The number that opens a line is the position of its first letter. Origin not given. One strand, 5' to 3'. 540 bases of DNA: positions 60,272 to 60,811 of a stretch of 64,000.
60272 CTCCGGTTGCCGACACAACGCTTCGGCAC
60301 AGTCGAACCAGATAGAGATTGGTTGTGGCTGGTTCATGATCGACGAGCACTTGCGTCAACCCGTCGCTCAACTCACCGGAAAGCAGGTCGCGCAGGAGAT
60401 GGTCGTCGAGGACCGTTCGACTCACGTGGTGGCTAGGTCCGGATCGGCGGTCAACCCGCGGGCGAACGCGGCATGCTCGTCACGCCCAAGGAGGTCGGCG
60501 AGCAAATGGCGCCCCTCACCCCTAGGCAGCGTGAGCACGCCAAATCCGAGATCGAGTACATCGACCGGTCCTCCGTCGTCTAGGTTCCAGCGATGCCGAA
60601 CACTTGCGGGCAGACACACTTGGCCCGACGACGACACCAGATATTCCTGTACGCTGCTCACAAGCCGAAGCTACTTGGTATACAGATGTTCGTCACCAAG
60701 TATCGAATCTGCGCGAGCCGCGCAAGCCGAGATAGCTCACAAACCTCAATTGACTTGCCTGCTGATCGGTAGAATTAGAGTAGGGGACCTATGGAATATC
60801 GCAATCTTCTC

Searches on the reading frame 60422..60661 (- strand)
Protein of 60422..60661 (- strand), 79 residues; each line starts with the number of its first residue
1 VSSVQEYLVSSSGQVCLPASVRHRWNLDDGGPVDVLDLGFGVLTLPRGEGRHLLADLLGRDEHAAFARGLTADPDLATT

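Call 49: search_protein_families(library=pfam, proteins=[window:60422-60661:-], max_evalue=0.01)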
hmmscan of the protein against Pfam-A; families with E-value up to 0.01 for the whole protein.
window:60422-60661:- (79 aa): 1 family
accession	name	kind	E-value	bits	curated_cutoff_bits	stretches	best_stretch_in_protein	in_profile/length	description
PF04014.23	MazE_antitoxin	-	0.00054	20.3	24.7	1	9-36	4-31/48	Antidote-toxin recognition MazE, bacterial antitoxin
